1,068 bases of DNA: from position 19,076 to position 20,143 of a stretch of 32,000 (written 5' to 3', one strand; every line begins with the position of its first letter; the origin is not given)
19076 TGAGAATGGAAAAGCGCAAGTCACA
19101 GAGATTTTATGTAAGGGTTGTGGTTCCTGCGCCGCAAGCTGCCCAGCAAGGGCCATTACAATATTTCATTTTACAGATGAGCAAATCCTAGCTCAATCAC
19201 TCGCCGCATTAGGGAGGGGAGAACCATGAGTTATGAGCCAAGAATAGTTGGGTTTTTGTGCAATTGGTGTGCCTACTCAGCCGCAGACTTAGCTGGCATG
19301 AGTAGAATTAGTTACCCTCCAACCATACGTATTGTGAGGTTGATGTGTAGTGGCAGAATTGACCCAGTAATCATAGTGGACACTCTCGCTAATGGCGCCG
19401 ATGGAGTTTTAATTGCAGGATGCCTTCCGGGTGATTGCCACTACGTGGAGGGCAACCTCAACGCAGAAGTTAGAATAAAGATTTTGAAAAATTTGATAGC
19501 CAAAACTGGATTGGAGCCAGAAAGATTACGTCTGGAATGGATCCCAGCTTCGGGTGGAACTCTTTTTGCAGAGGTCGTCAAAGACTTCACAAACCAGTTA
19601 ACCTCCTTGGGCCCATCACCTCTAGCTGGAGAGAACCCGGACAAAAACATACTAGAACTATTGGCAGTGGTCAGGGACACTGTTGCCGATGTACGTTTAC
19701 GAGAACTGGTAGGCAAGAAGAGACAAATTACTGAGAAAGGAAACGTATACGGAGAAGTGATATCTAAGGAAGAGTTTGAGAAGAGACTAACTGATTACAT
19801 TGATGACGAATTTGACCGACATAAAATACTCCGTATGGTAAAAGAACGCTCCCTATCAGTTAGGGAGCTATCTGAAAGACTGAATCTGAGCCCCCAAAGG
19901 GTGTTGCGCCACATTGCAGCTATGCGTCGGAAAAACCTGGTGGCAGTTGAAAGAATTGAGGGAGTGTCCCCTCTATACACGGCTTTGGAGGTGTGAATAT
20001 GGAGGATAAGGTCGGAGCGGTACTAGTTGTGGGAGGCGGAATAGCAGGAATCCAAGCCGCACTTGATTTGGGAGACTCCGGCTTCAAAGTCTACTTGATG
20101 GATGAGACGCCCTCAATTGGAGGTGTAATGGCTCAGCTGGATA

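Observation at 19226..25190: MvhD [2Fe-2S]-winged-helix fusion plus a free paralog of the same domain inside an hdr operon: possible redox-sensing module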

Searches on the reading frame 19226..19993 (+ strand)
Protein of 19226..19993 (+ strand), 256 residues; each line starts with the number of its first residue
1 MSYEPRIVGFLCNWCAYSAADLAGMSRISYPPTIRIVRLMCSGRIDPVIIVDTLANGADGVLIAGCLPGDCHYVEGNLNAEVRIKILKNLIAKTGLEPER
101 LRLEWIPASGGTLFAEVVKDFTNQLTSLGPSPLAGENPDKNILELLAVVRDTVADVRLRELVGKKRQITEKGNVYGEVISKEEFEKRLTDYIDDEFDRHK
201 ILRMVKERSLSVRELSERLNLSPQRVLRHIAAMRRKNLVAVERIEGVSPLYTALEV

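Call 5: search_protein_families(library=pfam, proteins=[window:19226-19993:+], max_evalue=0.1)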
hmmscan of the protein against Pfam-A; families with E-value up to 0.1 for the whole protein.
window:19226-19993:+ (256 aa): 24 families
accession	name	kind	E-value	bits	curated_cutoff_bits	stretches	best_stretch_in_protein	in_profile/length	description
PF02662.21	FlpD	-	1.7e-50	170.6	22.3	1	7-129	1-123/123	Methyl-viologen-reducing hydrogenase, delta subunit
PF13412.12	HTH_24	-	1.9e-07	31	21.9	1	200-239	7-47/48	Winged helix-turn-helix DNA-binding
PF01022.26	HTH_5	-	3.9e-07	30.3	22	1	198-239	4-45/47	Bacterial regulatory protein, arsR family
PF08279.18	HTH_11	-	1.4e-05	25.3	25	1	199-241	3-46/55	HTH domain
PF12802.13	MarR_2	-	5.8e-05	23.6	27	1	201-243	10-54/61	MarR family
PF21476.4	PF0610-like_N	-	0.00014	22.4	33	1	198-232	3-37/50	PF0610-like, N-terminal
PF12840.13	HTH_20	-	0.00035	20.9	27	1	200-242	8-51/51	Helix-turn-helix domain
PF13384.12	HTH_23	-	0.0017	18.5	24.6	1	195-234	4-42/50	Homeodomain-like domain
PF13545.12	HTH_Crp_2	-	0.0028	18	27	1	208-243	21-57/70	Crp-like helix-turn-helix domain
PF13551.12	HTH_29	-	0.0033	17.9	28.1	1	198-240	1-43/64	Winged helix-turn helix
PF01978.25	TrmB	-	0.0076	16.5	25.6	1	204-254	17-65/68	Sugar-specific transcriptional regulator TrmB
PF02082.26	Rrf2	-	0.0078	16.8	30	1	206-243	20-57/132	Iron-dependent Transcriptional regulator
PF13404.12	HTH_AsnC-type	-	0.0085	16.3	27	1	209-234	17-42/42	AsnC-type helix-turn-helix domain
PF01047.28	MarR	-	0.017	15.5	24.6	1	201-243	8-51/59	MarR family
PF01726.22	LexA_DNA_bind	-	0.024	14.9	23.7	1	211-240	27-57/65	LexA DNA binding domain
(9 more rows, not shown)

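Call 6: search_protein_families(library=ncbifam, proteins=[window:19226-19993:+], max_evalue=0.1)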
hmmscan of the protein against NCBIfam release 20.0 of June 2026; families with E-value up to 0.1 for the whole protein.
window:19226-19993:+ (256 aa): 13 families
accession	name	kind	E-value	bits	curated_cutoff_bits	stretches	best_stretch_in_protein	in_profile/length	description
NF040770.1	hetero_SS_HdrA2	exception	9.5e-49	166.2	1100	1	4-130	647-773/777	CoB-CoM heterodisulfide reductase HdrA2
NF045873.1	F420_non_VhuD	exception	7.9e-34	116.6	215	1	4-133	1-130/132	F420-non-reducing hydrogenase iron-sulfur subunit VhuD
NF041891.1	hdrA_Methbact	equivalog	1.9e-14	52.9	1300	1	4-127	643-760/762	ferredoxin:CoB-CoM heterodisulfide reductase subunit HdrA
NF033788.1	HTH_metalloreg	subfamily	3.6e-08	33.1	55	1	198-243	13-59/77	metalloregulator ArsR/SmtB family transcription factor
NF033789.1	repress_SdpR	subfamily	6.1e-05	22.9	100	1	197-243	9-55/79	autorepressor SdpR family transcription factor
NF045707.1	Dbac_1936_reg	equivalog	7.1e-05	22.8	115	1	193-243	15-64/99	ArsR/SmtB-type metalloregulator TsoR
TIGR02702.1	SufR_cyano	equivalog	0.0019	17.9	178.8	1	201-243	6-49/208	iron-sulfur cluster biosynthesis transcriptional regulator SufR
TIGR02937.1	sigma70-ECF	superfamily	0.0024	17.5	42.9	1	178-236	101-160/165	sigma-70 family RNA polymerase sigma factor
TIGR01884.1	cas_HTH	subfamily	0.0058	16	60.2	1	197-242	143-189/202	CRISPR-associated CARF protein Csa3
NF007685.0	PRK10360.1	equivalog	0.0083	15.9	258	0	14-69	52-106/196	response regulator transcription factor UhpA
NF053602.1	Phr_regulator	exception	0.016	14.7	320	1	187-245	4-60/191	heat shock transcription regulator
NF003210.0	PRK04172.1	equivalog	0.034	13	350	1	189-243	67-122/496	phenylalanine--tRNA ligase subunit alpha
TIGR02985.1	Sig70_bacteroi1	subfamily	0.045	14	126.4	1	177-231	97-152/162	RNA polymerase sigma-70 factor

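Call 9: find_homologous_proteins(query=window:19226-19993:+, max_evalue=0.001)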
Query window:19226-19993:+ (256 aa): 6082 proteins with E <= 0.001 among 7381 candidates; the best 120 are listed.
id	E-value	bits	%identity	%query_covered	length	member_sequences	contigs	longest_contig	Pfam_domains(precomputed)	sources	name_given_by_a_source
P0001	8.0e-163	558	99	100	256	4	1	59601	PF13412.13,PF08279.19,PF01022.27,PF02662.22,PF12802.14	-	-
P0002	3.2e-152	523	91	100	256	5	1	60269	PF13412.13,PF21476.5,PF01022.27,PF02662.22,PF12802.14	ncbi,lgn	-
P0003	4.2e-152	523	93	100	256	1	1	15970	PF12840.14,PF13412.13,PF08279.19,PF01022.27,PF02662.22,PF12802.14,PF13545.13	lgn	-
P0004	1.1e-151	521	92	100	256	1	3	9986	PF12840.14,PF13412.13,PF08279.19,PF01022.27,PF02662.22,PF12802.14,PF13545.13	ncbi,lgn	ncbi:MAG: hydrogenase iron-sulfur subunit [Candidatus Freyarchaeota archaeon]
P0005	2.4e-142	491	84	100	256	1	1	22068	PF01022.27,PF02662.22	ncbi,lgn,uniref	ncbi:MAG: hydrogenase iron-sulfur subunit [Candidatus Jordarchaeum sp.]|uniref:hydrogenase iron-sulf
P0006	1.6e-134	465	81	100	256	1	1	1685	PF01022.27,PF02662.22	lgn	-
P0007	4.3e-134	464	78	100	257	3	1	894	PF13412.13,PF21476.5,PF01022.27,PF02662.22,PF12802.14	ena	-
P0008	9.4e-134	463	81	100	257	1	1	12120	PF13412.13,PF01022.27,PF02662.22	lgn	-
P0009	2.2e-133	461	80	99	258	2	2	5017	PF13412.13,PF02662.22,PF12802.14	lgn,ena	-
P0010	4.2e-133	461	79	100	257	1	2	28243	PF12840.14,PF13412.13,PF21476.5,PF01022.27,PF02662.22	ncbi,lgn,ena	-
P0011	8.1e-133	460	80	100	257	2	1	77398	PF13412.13,PF01022.27,PF02662.22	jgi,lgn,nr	nr:hydrogenase iron-sulfur subunit [Candidatus Freyarchaeota archaeon]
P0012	3.4e-131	454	79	100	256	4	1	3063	PF12840.14,PF13412.13,PF01022.27,PF02662.22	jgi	jgi:F420-non-reducing hydrogenase iron-sulfur subunit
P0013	1.3e-106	374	64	100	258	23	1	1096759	PF02662.22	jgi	-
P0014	1.4e-106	374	64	100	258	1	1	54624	PF12840.14,PF21476.5,PF02662.22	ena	-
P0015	6.7e-106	371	63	100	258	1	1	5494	PF12840.14,PF21476.5,PF02662.22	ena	-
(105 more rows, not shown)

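Call 14: predict_structure(protein=window:19226-19993:+)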
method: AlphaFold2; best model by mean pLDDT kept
length: 256 residues; sequences in the alignment: 1
mean_pLDDT: 42.8   pTM: 0.33
mean pLDDT of the five models: 42.8, 39.9, 39.5, 39.4, 39.2
residues with pLDDT >= 90: 0; 70-90: 17; 50-70: 39; < 50: 200
segments of 3 or more residues with pLDDT < 50: 1-82, 84-181, 183-185, 187-189, 235-238, 249-256
pLDDT, mean of each block of 10 residues (from residue 1): 23 29 28 36 37 38 38 39 48 38 31 33 33 38 43 44 39 40 49 54 62 76 72 52 53 38
secondary structure, 60 per line:
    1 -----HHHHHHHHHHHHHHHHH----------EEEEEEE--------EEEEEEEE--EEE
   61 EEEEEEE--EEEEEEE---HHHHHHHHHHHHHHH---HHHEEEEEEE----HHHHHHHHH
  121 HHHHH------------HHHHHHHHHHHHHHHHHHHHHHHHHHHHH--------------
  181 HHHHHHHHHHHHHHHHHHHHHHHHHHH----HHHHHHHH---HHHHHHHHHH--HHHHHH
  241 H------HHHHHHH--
elements in order: H6-22 E33-39 E48-55 E58-67 E70-76 H80-94 E101-107 H112-125 H138-166 H181-207 H212-219 H223-232 H235-241 H248-254

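Call 15: search_solved_structures(query=window:19226-19993:+, max_evalue=1, show_alignments=3)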
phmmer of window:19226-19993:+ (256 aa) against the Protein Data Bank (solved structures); distinct sequences matched with E-value up to 1: 21.
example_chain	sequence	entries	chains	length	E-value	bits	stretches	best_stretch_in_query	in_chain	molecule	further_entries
5odc_D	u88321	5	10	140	9.8e-45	156.3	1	3-135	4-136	Methyl-viologen reducing hydrogenase subunit D | Methyl-viologen reducing hydrogenase, subunit D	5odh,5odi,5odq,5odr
7bkb_F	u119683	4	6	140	3.6e-43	151.2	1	3-133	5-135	F420-non-reducing hydrogenase subunit D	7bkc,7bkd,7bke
8rvu_F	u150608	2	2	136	7e-41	143.7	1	1-135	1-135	Methyl viologen-reducing hydrogenase, subunit D-related protein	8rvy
8rvv_F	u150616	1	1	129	6.4e-39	137.3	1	3-130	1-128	Methyl viologen-reducing hydrogenase, subunit D-related protein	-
9sw2_D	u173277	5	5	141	1.2e-38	136.4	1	6-134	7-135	F420-non-reducing hydrogenase iron-sulfur subunit D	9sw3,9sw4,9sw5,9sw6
9sfi_K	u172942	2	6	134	2.5e-27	99.3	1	4-133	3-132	F420-non-reducing hydrogenase subunit delta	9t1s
1uly_A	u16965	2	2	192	0.00076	22.4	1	195-246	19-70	hypothetical protein PH1932 | hypothetical transcription regulator protein, PH1932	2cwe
4k2e_A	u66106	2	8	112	0.0019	21.1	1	198-252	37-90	Transcriptional activator HlyU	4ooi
2m0n_A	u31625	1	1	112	0.0038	20.2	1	127-205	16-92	Putative uncharacterized protein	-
3jth_A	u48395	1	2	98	0.017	18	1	198-252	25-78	Transcription activator HlyU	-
5znx_A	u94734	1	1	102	0.018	17.9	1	198-251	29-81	Transcriptional activator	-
4yy2_A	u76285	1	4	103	0.097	15.5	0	76-125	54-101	dTor_3x33L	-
4yy5_A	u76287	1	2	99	0.11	15.4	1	75-151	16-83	dTor_3x33L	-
6id6_A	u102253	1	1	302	0.32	13.8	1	39-133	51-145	Putative S-adenosyl-L-methionine-dependent methyltransferase Rv0731c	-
6cdb_A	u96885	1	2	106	0.41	13.5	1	194-252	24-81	ArsR family transcriptional regulator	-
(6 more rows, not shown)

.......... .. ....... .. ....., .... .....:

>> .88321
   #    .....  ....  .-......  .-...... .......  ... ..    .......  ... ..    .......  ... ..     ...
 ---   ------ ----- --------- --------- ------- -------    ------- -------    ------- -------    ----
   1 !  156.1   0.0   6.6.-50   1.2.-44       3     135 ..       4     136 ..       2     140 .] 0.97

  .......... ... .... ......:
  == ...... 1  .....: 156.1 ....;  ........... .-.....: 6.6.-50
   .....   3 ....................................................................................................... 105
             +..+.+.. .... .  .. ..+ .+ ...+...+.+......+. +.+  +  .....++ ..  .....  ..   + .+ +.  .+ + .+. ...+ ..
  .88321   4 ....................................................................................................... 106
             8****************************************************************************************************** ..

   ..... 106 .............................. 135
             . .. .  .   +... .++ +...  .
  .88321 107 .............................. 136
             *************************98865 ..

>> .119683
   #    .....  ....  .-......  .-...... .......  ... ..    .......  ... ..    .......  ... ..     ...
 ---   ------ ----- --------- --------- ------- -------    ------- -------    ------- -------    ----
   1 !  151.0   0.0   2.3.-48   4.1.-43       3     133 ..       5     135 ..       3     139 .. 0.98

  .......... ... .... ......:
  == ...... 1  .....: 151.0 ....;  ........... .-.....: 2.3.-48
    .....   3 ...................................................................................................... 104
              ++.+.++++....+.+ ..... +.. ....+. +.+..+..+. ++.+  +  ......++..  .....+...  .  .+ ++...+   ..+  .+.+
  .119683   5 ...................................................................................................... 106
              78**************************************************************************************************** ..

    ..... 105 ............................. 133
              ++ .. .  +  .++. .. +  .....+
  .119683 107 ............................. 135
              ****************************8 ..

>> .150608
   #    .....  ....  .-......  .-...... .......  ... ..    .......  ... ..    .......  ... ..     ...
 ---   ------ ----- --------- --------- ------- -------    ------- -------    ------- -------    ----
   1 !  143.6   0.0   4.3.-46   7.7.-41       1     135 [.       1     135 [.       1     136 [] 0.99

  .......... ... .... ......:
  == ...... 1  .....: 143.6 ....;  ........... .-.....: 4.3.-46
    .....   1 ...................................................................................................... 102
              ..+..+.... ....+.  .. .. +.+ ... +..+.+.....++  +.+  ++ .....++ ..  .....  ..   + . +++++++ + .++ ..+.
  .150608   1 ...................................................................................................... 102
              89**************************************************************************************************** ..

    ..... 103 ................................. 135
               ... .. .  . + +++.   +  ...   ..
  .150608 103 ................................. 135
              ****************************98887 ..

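Call 18: find_encoding_contigs(protein=P0013, flank=10000, max_places=2)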
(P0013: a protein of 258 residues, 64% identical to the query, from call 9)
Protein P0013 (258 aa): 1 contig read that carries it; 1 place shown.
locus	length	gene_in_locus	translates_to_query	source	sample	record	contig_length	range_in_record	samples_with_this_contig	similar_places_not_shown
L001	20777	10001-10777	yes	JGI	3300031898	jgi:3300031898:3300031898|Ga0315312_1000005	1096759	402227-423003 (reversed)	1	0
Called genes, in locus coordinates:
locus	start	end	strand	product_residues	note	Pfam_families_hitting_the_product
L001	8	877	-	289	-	PF02754:CCG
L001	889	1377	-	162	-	PF13183:Fer4_8, PF13237:Fer4_10 (weak), PF12838:Fer4_7, PF13187:Fer4_9, PF13534:Fer4_17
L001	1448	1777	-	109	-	-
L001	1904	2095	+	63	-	-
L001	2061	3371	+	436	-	PF07992:Pyr_redox_2 (faint), PF00890:FAD_binding_2 (faint), PF12831:FAD_oxidored (weak), PF13450:NAD_binding_8 (weak), PF00037:Fer4, PF12838:Fer4_7 (weak), PF13187:Fer4_9 (weak), PF13534:Fer4_17 (weak), +4 more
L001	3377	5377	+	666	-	PF00890:FAD_binding_2 (weak), PF13450:NAD_binding_8 (weak), PF12838:Fer4_7 (weak), PF13187:Fer4_9, PF00037:Fer4, PF12837:Fer4_6 (weak), PF12838:Fer4_7, PF14697:Fer4_21, +10 more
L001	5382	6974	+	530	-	PF02662:FlpD, PF13187:Fer4_9 (weak), PF13534:Fer4_17 (weak), PF13183:Fer4_8, PF13237:Fer4_10, PF02754:CCG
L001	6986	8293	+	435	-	PF00890:FAD_binding_2, PF01266:DAO (weak), PF07992:Pyr_redox_2 (weak), PF12831:FAD_oxidored, PF13450:NAD_binding_8 (weak), PF12838:Fer4_7 (faint), PF00037:Fer4 (weak), PF12797:Fer4_2 (weak), +1 more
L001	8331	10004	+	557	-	PF00890:FAD_binding_2, PF07992:Pyr_redox_2, PF12831:FAD_oxidored, PF13450:NAD_binding_8, PF13187:Fer4_9, PF00037:Fer4, PF12838:Fer4_7, PF14697:Fer4_21, +5 more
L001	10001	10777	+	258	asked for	PF02662:FlpD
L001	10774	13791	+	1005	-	PF07992:Pyr_redox_2, PF12831:FAD_oxidored (weak), PF00037:Fer4 (weak), PF07992:Pyr_redox_2, PF13450:NAD_binding_8, PF13738:Pyr_redox_3, PF14697:Fer4_21, PF12838:Fer4_7, +21 more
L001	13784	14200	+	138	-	PF02662:FlpD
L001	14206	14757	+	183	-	PF13183:Fer4_8, PF13237:Fer4_10 (weak), PF13187:Fer4_9, PF13534:Fer4_17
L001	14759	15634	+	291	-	PF02754:CCG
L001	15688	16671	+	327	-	PF01058:Oxidored_q6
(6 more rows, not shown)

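Call 19: find_encoding_contigs(protein=P0011, flank=10000, max_places=2)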
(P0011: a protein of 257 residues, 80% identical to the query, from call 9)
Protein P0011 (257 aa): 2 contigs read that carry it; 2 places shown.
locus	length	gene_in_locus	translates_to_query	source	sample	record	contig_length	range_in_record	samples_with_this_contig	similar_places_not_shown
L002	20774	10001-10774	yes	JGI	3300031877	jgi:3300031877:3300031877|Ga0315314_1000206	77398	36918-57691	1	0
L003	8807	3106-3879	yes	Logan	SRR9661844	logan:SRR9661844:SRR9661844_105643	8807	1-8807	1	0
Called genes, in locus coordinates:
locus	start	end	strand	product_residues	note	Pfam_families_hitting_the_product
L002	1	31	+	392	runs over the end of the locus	PF13183:Fer4_8 (weak), PF02754:CCG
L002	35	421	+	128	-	PF02036:SCP2 (weak)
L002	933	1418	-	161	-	PF00583:Acetyltransf_1 (faint), PF13508:Acetyltransf_7 (faint)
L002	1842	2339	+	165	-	PF25160:LdpA_Fe-S-bd (faint), PF13183:Fer4_8, PF13237:Fer4_10 (weak), PF13187:Fer4_9, PF13534:Fer4_17 (weak)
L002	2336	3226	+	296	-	PF02754:CCG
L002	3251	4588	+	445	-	PF00070:Pyr_redox (faint), PF01134:GIDA (weak), PF01266:DAO (faint), PF07992:Pyr_redox_2 (weak), PF12831:FAD_oxidored (weak), PF13484:Fer4_16 (faint), PF00037:Fer4 (weak), PF12838:Fer4_7, +3 more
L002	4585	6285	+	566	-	PF00890:FAD_binding_2 (weak), PF01266:DAO (weak), PF07992:Pyr_redox_2, PF12831:FAD_oxidored, PF13450:NAD_binding_8, PF00037:Fer4, PF12797:Fer4_2 (weak), PF14697:Fer4_21, +7 more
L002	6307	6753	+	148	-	PF02662:FlpD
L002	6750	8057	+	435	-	PF00890:FAD_binding_2 (weak), PF01266:DAO (faint), PF12831:FAD_oxidored, PF13237:Fer4_10 (faint), PF14697:Fer4_21 (faint), PF00037:Fer4 (weak), PF13187:Fer4_9 (weak), PF07992:Pyr_redox_2, +1 more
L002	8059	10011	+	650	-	PF12831:FAD_oxidored (weak), PF13237:Fer4_10 (weak), PF12838:Fer4_7, PF13187:Fer4_9, PF12837:Fer4_6 (weak), PF13187:Fer4_9, PF00037:Fer4, PF14697:Fer4_21, +13 more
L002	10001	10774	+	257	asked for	PF02662:FlpD, PF13412:HTH_24 (weak), PF01022:HTH_5 (weak)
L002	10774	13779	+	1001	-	PF12831:FAD_oxidored (weak), PF00037:Fer4 (weak), PF07992:Pyr_redox_2, PF00890:FAD_binding_2, PF07992:Pyr_redox_2, PF13450:NAD_binding_8, PF12838:Fer4_7, PF14697:Fer4_21, +17 more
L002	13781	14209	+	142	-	PF02662:FlpD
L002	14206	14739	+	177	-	PF13237:Fer4_10 (faint), PF13183:Fer4_8, PF13187:Fer4_9, PF13534:Fer4_17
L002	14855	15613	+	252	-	PF02754:CCG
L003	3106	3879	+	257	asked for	PF02662:FlpD, PF13412:HTH_24 (weak), PF01022:HTH_5 (weak)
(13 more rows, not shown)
